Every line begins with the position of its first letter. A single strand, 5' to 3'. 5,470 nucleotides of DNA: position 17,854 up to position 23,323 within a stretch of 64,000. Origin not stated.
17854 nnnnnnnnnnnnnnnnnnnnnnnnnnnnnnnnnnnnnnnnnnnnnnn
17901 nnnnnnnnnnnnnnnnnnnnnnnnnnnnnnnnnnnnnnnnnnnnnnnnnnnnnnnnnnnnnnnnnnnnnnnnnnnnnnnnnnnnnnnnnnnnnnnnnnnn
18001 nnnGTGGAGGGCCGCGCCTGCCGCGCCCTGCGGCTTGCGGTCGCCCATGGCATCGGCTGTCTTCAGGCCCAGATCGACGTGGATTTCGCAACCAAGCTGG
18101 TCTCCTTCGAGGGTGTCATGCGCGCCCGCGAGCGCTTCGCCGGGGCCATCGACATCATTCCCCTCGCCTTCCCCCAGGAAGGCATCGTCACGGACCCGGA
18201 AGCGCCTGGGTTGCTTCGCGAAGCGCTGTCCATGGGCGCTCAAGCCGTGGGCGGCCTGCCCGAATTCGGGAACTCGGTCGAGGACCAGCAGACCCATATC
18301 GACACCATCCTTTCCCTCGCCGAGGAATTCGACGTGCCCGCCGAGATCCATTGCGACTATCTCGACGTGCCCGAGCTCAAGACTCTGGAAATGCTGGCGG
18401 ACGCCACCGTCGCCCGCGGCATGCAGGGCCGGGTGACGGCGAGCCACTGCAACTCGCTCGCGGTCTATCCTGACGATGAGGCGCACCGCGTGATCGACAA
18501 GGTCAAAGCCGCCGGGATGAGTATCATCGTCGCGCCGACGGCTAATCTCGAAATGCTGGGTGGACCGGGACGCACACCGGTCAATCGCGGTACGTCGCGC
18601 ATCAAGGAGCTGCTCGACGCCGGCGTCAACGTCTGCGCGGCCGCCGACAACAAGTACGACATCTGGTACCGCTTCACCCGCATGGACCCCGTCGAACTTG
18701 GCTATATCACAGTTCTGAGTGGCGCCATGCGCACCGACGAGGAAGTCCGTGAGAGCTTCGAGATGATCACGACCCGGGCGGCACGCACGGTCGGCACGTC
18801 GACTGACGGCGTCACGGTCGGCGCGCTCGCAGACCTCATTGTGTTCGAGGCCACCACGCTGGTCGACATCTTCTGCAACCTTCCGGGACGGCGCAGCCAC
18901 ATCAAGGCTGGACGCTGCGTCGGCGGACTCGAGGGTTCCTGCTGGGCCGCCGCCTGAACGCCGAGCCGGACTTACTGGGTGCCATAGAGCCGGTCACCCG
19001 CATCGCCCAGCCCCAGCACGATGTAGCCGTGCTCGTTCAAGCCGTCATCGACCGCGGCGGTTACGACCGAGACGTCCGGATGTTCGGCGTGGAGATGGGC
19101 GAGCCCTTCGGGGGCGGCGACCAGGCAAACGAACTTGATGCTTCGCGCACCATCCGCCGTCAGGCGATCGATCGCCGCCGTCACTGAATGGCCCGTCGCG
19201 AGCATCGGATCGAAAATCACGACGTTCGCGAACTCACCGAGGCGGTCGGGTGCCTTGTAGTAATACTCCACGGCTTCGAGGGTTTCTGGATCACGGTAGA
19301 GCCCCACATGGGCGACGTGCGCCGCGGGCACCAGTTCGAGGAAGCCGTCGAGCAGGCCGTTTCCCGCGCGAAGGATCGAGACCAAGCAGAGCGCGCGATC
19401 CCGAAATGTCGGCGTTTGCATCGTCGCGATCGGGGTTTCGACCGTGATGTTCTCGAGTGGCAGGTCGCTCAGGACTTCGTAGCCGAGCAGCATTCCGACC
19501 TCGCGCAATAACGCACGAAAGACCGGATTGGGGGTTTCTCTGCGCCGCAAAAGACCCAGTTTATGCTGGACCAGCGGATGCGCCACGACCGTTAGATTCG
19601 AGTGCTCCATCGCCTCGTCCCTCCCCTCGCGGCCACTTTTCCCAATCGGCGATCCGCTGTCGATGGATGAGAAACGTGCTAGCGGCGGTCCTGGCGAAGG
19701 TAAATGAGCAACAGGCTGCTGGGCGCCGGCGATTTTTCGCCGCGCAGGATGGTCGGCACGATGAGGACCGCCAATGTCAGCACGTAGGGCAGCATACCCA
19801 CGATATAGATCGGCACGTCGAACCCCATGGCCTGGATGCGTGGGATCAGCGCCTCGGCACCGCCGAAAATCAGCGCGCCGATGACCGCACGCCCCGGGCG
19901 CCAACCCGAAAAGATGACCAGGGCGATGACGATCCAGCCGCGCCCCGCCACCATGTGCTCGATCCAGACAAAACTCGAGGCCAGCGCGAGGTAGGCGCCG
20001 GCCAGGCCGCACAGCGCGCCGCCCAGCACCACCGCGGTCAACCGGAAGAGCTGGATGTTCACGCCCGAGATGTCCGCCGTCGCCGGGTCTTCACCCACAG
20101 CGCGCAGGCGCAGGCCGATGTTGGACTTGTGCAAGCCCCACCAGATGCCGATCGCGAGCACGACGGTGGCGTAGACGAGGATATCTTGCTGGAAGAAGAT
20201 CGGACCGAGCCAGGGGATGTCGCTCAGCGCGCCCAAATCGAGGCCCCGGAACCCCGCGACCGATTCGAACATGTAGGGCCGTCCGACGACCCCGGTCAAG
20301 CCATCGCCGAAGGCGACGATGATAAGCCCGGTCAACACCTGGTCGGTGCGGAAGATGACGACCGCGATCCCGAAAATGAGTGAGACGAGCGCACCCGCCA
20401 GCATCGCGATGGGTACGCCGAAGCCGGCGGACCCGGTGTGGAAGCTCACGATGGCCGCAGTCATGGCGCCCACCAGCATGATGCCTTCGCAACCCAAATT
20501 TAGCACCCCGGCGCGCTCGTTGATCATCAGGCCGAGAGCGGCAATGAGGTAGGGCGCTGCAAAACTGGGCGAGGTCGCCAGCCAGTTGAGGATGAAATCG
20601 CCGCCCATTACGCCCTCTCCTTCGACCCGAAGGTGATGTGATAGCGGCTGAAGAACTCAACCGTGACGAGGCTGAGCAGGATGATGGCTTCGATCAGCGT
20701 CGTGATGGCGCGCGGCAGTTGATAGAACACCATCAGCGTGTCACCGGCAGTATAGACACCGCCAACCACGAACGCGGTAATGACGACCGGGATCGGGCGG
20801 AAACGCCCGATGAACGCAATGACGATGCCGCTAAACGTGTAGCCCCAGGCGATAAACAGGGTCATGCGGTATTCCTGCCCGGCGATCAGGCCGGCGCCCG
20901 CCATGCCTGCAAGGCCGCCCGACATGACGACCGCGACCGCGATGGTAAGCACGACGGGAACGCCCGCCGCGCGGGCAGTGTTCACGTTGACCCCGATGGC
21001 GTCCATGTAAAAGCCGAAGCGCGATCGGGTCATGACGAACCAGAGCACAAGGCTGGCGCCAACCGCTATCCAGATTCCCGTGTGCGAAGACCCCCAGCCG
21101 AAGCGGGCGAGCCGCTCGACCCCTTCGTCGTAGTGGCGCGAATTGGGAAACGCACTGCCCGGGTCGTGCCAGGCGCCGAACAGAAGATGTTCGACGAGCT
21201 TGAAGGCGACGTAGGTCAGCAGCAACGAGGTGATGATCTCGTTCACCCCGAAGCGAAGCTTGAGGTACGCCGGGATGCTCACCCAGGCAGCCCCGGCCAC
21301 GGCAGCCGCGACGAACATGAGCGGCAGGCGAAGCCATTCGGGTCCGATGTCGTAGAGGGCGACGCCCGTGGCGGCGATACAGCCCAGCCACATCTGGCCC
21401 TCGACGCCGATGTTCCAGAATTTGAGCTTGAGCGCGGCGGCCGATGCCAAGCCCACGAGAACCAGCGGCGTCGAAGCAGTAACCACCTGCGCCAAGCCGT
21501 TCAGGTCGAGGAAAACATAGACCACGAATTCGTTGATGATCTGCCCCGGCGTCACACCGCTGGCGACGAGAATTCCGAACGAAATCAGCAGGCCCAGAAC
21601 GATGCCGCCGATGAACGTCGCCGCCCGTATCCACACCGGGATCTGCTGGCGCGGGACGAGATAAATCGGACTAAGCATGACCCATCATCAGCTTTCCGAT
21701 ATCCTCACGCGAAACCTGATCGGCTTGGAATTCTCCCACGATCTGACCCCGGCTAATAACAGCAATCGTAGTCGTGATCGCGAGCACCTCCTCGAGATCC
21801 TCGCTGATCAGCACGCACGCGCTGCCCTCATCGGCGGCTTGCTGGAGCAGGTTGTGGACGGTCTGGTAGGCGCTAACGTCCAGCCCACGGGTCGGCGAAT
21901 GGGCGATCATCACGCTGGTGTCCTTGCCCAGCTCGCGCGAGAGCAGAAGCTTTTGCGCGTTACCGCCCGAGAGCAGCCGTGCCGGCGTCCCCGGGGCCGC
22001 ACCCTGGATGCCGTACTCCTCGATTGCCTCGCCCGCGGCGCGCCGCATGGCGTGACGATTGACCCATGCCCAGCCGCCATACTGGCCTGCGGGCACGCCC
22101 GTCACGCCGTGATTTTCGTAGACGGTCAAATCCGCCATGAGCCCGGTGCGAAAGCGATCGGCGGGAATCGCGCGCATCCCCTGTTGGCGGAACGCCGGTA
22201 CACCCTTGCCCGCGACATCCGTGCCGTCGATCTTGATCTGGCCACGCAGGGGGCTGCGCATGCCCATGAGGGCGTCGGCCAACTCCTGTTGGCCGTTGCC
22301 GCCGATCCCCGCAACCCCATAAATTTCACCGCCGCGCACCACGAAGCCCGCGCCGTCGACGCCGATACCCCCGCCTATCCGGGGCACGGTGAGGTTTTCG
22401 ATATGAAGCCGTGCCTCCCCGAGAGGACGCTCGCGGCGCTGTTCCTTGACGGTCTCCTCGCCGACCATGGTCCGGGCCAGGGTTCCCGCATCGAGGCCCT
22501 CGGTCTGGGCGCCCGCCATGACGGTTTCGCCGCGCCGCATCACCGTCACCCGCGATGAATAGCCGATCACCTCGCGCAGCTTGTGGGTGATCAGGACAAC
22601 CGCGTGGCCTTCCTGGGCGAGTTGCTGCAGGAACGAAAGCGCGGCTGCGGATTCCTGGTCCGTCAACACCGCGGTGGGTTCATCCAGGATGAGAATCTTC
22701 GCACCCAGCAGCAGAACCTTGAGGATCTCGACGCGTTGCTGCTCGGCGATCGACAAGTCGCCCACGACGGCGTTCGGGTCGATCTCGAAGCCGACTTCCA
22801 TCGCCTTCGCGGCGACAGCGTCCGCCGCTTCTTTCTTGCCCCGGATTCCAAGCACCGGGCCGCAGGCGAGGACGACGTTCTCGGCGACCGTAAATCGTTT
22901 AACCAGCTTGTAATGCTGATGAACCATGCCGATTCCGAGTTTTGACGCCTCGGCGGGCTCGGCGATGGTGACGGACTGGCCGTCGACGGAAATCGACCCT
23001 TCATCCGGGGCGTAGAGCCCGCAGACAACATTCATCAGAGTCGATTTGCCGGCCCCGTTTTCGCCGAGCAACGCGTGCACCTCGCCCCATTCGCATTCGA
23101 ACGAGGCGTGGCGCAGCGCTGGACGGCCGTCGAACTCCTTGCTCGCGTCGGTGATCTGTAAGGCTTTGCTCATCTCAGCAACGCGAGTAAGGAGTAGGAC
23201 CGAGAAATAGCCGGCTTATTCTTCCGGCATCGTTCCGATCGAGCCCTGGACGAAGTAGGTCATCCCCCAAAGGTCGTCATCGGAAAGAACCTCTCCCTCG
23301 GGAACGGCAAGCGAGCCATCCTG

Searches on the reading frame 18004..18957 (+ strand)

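Call 5: search_protein_families(library=pfam, proteins=[window:18004-18957:+])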
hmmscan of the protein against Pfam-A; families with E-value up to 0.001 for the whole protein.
window:18004-18957:+ (317 aa): 2 families
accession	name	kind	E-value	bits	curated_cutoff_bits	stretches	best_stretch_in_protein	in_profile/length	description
PF07969.17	Amidohydro_3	-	2.5e-23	83.8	29.7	1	3-283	159-446/472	Amidohydrolase family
PF01979.26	Amidohydro_1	-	5.9e-07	29.5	25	1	95-284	133-321/345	Amidohydrolase family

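Call 7: search_protein_families(library=ncbifam, proteins=[window:18004-18957:+])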
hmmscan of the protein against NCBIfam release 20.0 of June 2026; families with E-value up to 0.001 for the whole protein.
window:18004-18957:+ (317 aa): 6 families
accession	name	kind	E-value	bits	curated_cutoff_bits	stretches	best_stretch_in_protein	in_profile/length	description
NF005748.0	PRK07572.1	subfamily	3e-55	188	438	1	3-307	98-401/426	cytosine deaminase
NF004636.0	PRK05985.1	subfamily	9.2e-51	172.9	408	1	2-307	98-389/398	amidohydrolase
NF006685.0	PRK09230.1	subfamily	2e-49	168.2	483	1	3-306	102-404/426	cytosine deaminase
NF005759.0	PRK07583.1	equivalog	1.4e-40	139.3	403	1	8-305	127-420/438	cytosine deaminase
NF005312.0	PRK06846.1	subfamily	1.9e-28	99.5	447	1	3-308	116-407/412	amidohydrolase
NF005365.0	PRK06886.1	equivalog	4e-26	91.9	340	1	4-224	70-286/327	hypothetical protein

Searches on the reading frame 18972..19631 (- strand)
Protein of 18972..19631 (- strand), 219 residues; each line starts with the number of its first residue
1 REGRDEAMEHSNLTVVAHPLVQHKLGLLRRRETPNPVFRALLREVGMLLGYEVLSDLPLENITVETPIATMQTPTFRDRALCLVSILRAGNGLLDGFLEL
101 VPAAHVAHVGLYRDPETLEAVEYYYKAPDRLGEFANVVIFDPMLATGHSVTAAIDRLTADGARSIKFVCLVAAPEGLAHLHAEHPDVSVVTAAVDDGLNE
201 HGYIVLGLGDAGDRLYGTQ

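Call 7: search_protein_families(library=ncbifam, proteins=[window:18972-19631:-])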
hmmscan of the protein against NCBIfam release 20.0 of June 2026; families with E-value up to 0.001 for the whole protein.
window:18972-19631:- (219 aa): 2 families
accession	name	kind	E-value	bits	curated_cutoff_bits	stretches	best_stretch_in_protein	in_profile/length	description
NF001097.0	PRK00129.1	equivalog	4.1e-79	265.1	114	1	12-219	3-209/209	uracil phosphoribosyltransferase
TIGR01091.1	upp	equivalog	4e-74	248.7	208.35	1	13-219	2-207/207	uracil phosphoribosyltransferase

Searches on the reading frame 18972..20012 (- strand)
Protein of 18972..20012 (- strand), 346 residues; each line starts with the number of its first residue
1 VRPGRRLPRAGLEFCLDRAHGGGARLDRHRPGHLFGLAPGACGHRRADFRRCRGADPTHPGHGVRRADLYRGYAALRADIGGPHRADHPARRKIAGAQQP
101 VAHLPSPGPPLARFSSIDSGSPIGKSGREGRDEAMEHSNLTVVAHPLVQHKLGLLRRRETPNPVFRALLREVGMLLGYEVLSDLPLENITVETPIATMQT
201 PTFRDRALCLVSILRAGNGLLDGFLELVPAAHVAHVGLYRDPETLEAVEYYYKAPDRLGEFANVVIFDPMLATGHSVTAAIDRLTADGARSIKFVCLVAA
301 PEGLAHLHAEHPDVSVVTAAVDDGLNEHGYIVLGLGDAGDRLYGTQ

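Call 5: search_protein_families(library=pfam, proteins=[window:18972-20012:-])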
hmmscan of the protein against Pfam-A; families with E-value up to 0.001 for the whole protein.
window:18972-20012:- (346 aa): 2 families
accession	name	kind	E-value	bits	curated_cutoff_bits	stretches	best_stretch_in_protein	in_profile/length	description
PF14681.12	UPRTase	-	8.8e-70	234.8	27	1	142-345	1-206/206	Uracil phosphoribosyltransferase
PF00156.33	Pribosyltran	-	8.9e-07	28.8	26.3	1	259-306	85-132/158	Phosphoribosyl transferase domain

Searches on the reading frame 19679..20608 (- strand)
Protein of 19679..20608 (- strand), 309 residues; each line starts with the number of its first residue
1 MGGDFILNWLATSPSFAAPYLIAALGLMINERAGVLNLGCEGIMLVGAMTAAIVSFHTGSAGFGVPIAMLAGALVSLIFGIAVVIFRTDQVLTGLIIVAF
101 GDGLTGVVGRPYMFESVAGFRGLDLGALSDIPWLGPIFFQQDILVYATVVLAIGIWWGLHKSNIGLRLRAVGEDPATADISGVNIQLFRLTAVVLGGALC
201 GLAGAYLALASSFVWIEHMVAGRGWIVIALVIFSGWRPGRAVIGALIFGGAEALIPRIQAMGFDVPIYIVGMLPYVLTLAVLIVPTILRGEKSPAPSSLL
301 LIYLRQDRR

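Call 5: search_protein_families(library=pfam, proteins=[window:19679-20608:-])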
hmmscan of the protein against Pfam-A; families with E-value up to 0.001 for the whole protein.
window:19679-20608:- (309 aa): 1 family
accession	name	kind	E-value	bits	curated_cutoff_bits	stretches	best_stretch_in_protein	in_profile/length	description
PF02653.21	BPD_transp_2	-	1.1e-38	133.3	26.8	1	16-282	8-269/269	Branched-chain amino acid transport system / permease component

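Call 7: search_protein_families(library=ncbifam, proteins=[window:19679-20608:-])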
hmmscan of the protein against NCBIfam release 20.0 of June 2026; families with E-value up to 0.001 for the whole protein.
window:19679-20608:- (309 aa): 9 families
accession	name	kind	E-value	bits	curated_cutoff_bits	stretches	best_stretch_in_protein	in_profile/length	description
NF047928.1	ABC_B6_perm_1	equivalog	3.8e-51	174.1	465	1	16-308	20-311/311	putative B6 ABC transporter permease subunit 1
TIGR03622.1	urea_t_UrtB_arc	equivalog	1.1e-11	44.5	374.25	1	20-251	14-240/284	urea ABC transporter, permease protein UrtB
NF047929.1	ABC_B6_perm_2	equivalog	1.2e-10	41.1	400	1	15-232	51-274/337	putative B6 ABC transporter permease subunit 2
TIGR03409.1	urea_trans_UrtB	equivalog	6.4e-08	32.6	250.3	1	144-212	147-215/291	urea ABC transporter permease subunit UrtB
NF007014.0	PRK09478.1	equivalog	2.7e-06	26.9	386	1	67-207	111-249/336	galactose/methyl galactoside ABC transporter permease MglC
NF008450.0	PRK11301.1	subfamily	8.1e-06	25.5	366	0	146-246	269-369/418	high-affinity branched-chain amino acid ABC transporter permease LivM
NF008441.0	PRK11285.1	equivalog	1.3e-05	24.5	378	1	23-209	69-246/333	L-arabinose ABC transporter permease AraH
NF041862.1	YtfT_transport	equivalog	0.00013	21.2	535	1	17-207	63-244/339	galactofuranose ABC transporter, ATP-binding protein YtfT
TIGR03727.1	urea_t_UrtC_arc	equivalog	0.00065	18.7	575.55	1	157-285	211-334/369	urea ABC transporter, permease protein UrtC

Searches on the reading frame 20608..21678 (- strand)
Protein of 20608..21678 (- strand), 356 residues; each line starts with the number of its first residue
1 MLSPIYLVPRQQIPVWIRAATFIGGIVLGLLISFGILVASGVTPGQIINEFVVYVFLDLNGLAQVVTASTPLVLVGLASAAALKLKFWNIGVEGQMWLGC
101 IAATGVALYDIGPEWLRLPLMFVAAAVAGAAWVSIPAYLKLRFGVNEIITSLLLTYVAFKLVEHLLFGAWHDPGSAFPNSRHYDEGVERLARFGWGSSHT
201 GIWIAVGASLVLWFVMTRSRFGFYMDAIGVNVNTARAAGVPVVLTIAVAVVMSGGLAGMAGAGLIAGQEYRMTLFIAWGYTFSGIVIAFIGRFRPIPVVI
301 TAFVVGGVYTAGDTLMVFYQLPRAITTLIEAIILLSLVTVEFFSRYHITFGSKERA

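Call 5: search_protein_families(library=pfam, proteins=[window:20608-21678:-])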
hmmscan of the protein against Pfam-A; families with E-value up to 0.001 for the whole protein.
window:20608-21678:- (356 aa): 1 family
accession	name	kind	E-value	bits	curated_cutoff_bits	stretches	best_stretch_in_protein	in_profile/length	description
PF02653.21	BPD_transp_2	-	4e-34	118.4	26.8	1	62-335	2-266/269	Branched-chain amino acid transport system / permease component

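Call 7: search_protein_families(library=ncbifam, proteins=[window:20608-21678:-])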
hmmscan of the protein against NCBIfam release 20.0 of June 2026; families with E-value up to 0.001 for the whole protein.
window:20608-21678:- (356 aa): 3 families
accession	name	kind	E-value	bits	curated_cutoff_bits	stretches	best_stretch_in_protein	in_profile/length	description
NF047929.1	ABC_B6_perm_2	equivalog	2.6e-43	148.4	400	1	20-344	4-329/337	putative B6 ABC transporter permease subunit 2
NF047928.1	ABC_B6_perm_1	equivalog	4.5e-16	58.8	465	1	62-330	14-281/311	putative B6 ABC transporter permease subunit 1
NF041862.1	YtfT_transport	equivalog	2.6e-05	23.5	535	1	189-263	166-243/339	galactofuranose ABC transporter, ATP-binding protein YtfT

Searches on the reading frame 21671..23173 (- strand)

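Call 5: search_protein_families(library=pfam, proteins=[window:21671-23173:-])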
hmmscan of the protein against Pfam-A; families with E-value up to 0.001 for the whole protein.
window:21671-23173:- (500 aa): 1 family
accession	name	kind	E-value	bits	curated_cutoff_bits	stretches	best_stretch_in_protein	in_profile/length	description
PF00005.33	ABC_tran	-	1.2e-45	155.9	25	2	20-168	1-137/137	ABC transporter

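Call 7: search_protein_families(library=ncbifam, proteins=[window:21671-23173:-])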
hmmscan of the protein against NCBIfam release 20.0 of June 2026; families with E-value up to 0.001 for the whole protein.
window:21671-23173:- (500 aa): 188 families (the best 25 are shown)
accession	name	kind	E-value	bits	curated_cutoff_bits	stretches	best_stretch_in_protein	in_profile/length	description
NF047930.1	ABC_ATP_B6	equivalog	7.7e-120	400.9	670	1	5-498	3-510/510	putative B6 ABC transporter ATP-binding protein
NF008442.0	PRK11288.1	equivalog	4.5e-102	341.9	689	1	2-497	5-496/504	L-arabinose ABC transporter ATP-binding protein AraG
NF011967.0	PRK15439.1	equivalog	4.9e-94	315.6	586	1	4-498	11-501/510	autoinducer 2 ABC transporter ATP-binding protein LsrA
NF010069.0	PRK13549.1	equivalog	2.4e-93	313.3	699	1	3-493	4-498/513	xylose ABC transporter ATP-binding protein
NF041861.1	YtfR_transport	equivalog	3.1e-93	312.8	850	1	5-492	2-486/492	galactofuranose ABC transporter, ATP-binding protein YtfR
NF008030.0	PRK10762.1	equivalog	8.5e-92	308.4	745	1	2-492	2-487/501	ribose ABC transporter ATP-binding protein RbsA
NF040905.2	GguA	equivalog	3.7e-91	306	810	1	5-496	2-500/500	multiple monosaccharide ABC transporter ATP-binding protein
NF007253.0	PRK09700.1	equivalog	4.9e-87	292.6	772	1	3-497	4-507/510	D-allose ABC transporter ATP-binding protein AlsA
TIGR02633.1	xylG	equivalog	3.2e-83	279.9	723.65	1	5-492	2-495/500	D-xylose ABC transporter ATP-binding protein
NF008215.0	PRK10982.1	equivalog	2.1e-80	270.8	828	1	4-496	13-502/506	galactose/methyl galactoside ABC transporter ATP-binding protein MglA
TIGR03411.1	urea_trans_UrtD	equivalog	4.9e-55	186.8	304.1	2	4-222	2-225/242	urea ABC transporter ATP-binding protein UrtD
TIGR01188.1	drrA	subfamily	1.6e-54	185.2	312.45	2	12-247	1-225/302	daunorubicin resistance ABC transporter, ATP-binding protein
TIGR02673.1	FtsE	equivalog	9.4e-49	166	264.85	2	7-215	4-213/214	cell division ATP-binding protein FtsE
TIGR04521.1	ECF_ATPase_2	equivalog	1.8e-47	161.8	330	2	18-228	19-234/279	energy-coupling factor transporter ATPase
NF010068.0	PRK13548.1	equivalog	2.3e-47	161.3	261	2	2-246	3-250/261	heme ABC transporter ATP-binding protein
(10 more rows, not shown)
